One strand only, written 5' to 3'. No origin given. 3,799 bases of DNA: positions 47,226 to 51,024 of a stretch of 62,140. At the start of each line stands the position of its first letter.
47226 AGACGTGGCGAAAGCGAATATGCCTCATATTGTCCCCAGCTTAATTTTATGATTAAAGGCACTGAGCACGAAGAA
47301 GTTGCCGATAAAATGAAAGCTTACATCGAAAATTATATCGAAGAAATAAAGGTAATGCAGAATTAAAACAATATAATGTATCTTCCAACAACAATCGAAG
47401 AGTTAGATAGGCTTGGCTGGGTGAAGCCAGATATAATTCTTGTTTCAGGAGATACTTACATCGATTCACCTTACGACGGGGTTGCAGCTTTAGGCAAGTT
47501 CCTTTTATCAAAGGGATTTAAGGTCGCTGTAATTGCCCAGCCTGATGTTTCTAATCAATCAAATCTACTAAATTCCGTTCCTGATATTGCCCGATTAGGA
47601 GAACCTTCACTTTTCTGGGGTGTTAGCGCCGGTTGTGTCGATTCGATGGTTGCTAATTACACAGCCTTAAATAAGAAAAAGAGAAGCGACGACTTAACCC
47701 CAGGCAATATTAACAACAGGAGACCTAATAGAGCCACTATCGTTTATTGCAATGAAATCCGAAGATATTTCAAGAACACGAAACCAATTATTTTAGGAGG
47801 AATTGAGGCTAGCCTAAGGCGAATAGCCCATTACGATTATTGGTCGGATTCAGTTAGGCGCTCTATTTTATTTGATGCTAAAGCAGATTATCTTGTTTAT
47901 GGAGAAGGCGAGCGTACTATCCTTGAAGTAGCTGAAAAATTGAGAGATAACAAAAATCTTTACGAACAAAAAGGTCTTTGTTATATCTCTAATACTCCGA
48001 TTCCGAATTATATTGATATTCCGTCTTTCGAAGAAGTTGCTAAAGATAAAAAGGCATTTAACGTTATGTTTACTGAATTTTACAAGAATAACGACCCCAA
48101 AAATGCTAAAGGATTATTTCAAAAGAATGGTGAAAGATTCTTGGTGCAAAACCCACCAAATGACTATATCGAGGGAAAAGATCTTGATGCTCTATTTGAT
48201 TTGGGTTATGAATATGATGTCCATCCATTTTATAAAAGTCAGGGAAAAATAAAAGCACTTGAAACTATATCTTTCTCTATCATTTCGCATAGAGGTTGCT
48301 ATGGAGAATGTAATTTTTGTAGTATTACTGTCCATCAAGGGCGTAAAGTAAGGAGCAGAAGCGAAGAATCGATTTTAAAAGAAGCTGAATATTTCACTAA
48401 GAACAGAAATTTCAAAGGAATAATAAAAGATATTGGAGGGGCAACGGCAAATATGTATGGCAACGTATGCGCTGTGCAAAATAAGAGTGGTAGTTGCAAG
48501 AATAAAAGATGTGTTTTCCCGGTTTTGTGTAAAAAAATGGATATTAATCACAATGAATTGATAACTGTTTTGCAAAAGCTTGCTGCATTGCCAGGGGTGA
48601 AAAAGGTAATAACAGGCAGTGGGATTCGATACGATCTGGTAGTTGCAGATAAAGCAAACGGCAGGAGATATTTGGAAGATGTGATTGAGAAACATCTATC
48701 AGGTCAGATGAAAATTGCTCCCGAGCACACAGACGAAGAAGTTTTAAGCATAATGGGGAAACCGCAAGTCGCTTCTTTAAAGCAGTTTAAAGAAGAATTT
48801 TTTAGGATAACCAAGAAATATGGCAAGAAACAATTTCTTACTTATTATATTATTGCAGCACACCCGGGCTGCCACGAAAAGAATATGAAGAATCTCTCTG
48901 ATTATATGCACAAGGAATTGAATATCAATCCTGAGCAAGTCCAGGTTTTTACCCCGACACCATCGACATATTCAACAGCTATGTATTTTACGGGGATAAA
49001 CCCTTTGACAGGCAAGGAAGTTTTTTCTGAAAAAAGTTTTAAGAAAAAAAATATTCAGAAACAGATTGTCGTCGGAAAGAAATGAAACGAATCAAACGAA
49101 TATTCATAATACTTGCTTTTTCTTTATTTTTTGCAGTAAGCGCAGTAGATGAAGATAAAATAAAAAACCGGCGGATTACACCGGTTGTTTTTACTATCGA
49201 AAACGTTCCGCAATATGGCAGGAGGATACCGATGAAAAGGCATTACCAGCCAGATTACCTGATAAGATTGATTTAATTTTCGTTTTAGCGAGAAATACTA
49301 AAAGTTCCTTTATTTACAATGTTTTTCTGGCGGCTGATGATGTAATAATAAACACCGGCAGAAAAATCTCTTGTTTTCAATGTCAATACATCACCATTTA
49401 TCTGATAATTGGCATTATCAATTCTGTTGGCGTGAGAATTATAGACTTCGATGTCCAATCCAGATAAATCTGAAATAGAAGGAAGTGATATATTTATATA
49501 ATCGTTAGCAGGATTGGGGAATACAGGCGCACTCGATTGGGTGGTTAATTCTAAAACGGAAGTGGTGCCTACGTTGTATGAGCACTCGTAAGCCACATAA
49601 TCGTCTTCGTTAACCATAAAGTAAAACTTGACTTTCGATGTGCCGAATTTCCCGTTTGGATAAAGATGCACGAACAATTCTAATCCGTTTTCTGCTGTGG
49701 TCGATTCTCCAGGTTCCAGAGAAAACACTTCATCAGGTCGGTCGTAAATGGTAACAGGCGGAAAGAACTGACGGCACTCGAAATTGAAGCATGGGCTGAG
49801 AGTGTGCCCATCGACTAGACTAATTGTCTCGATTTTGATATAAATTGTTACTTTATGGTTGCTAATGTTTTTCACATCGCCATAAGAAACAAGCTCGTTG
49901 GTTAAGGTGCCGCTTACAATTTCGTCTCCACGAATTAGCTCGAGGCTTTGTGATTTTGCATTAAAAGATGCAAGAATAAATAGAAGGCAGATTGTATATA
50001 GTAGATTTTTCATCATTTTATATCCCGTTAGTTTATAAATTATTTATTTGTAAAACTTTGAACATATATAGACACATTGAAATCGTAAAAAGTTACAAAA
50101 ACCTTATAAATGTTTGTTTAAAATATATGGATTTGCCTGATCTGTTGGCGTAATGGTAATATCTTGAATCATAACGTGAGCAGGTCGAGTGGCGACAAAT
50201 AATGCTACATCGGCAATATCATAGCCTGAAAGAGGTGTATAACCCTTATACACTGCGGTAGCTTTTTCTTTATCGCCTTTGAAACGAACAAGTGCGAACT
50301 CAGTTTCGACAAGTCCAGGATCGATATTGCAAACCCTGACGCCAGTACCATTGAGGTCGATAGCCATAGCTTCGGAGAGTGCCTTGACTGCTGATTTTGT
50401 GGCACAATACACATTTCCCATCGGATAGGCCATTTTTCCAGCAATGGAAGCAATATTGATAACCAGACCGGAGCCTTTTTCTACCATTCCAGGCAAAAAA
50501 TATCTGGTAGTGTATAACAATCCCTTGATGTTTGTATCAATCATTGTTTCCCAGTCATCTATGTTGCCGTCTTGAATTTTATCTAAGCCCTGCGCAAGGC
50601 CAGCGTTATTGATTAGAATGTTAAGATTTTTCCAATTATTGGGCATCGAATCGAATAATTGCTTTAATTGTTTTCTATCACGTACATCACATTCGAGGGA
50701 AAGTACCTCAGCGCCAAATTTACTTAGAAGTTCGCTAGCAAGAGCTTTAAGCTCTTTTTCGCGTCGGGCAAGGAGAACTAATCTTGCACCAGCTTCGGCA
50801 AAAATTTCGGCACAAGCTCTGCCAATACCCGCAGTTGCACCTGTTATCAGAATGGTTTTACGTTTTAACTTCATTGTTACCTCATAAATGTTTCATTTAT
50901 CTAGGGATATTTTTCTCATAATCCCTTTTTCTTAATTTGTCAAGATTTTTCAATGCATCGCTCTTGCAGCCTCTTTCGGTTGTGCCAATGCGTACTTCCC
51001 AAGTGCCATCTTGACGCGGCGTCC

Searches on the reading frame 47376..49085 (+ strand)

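Call 38: search_protein_families(library=ncbifam, proteins=[window:47376-49085:+], max_evalue=0.1)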
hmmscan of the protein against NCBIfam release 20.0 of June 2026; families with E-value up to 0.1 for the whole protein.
window:47376-49085:+ (569 aa): 14 families
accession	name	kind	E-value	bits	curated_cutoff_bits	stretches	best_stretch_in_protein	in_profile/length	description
TIGR03904.1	SAM_YgiQ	equivalog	2.4e-226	752.6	462.35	1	2-565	1-557/558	YgiQ family radical SAM protein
TIGR04014.1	B12_SAM_MJ_0865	equivalog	3.9e-15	55.6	360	2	302-367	163-225/434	methyl-coenzyme M reductase glutamine C-methyltransferase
TIGR04013.1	B12_SAM_MJ_1487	hypoth_equivalog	4.7e-11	42.2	251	2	305-342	157-194/382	TIGR04013 family B12-binding domain/radical SAM domain-containing protein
TIGR01579.1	MiaB-like-C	equivalog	5.4e-08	32.5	357.05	2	305-350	146-189/416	tRNA (N(6)-L-threonylcarbamoyladenosine(37)-C(2))-methylthiotransferase MtaB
TIGR04072.2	rSAM_ladder_B12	equivalog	7.2e-08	31.5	360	1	279-346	167-227/443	lipid biosynthesis B12-binding/radical SAM protein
TIGR00089.1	TIGR00089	subfamily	9.8e-06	24.6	251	1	296-526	137-329/429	MiaB/RimO family radical SAM methylthiotransferase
TIGR01125.1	TIGR01125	equivalog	4.6e-05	22.7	356.95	1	306-343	144-180/432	30S ribosomal protein S12 methylthiotransferase RimO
TIGR03471.1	HpnJ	equivalog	5.3e-05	22.3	577.6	1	227-343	128-242/472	hopanoid biosynthesis associated radical SAM protein HpnJ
TIGR04367.1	HpnR_B12_rSAM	equivalog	0.00034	19.3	650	1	301-342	188-229/490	hopanoid C-3 methylase HpnR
TIGR04385.1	B12_rSAM_cofa1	equivalog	0.00079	18.8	450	1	240-344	144-240/438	B12 lower ligand biosynthesis radical SAM protein BzaD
NF033712.0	B12_rSAM_KedN5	subfamily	0.0031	15.8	700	1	304-344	200-240/624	KedN5 family methylcobalamin-dependent radical SAM C-methyltransferase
NF045585.1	rSAM_slr0320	equivalog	0.028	12.9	775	1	302-339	238-275/511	photosystem II high light acclimation radical SAM protein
TIGR01578.1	MiaB-like-B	hypoth_equivalog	0.032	13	314.7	1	304-338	139-172/421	tRNA (N(6)-L-threonylcarbamoyladenosine(37)-C(2))-methylthiotransferase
NF050148.1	rSAM_ApyD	equivalog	0.05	12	750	1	299-341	199-241/645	RiPP biosynthesis radical SAM protein ApyD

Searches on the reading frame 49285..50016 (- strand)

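Call 65: search_protein_families(library=pfam, proteins=[window:49285-50016:-], max_evalue=0.001)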
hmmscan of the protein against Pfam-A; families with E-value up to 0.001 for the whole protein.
window:49285-50016:- (243 aa): 1 family
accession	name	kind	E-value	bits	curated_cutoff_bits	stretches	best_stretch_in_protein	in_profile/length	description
PF18962.6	Por_Secre_tail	-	5.8e-09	36.6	27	1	165-234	1-70/75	Secretion system C-terminal sorting domain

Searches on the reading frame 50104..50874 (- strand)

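Call 65: search_protein_families(library=pfam, proteins=[window:50104-50874:-], max_evalue=0.001)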
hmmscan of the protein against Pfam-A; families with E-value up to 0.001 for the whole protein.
window:50104-50874:- (256 aa): 7 families
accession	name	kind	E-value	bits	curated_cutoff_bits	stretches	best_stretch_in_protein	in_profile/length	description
PF00106.31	adh_short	-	1.7e-56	191.3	26.6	1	6-194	1-187/195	short chain dehydrogenase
PF13561.12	adh_short_C2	-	4.2e-45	154.6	27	1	12-231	1-220/236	Enoyl-(Acyl carrier protein) reductase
PF08659.16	KR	-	2.3e-18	67.2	22.6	1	7-171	2-164/180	KR domain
PF02719.21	Polysacc_synt_2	-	1.2e-06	28.4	20.2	1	8-77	1-76/293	Polysaccharide biosynthesis protein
PF23441.1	SDR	-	3.3e-06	27.1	27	1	2-208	4-212/258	SDR-like rossmann domain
PF05368.20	NmrA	-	4.9e-05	23.5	27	1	5-75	2-68/298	NmrA-like family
PF01370.27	Epimerase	-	5.5e-05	23.1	20.9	1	8-77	1-64/240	NAD dependent epimerase/dehydratase family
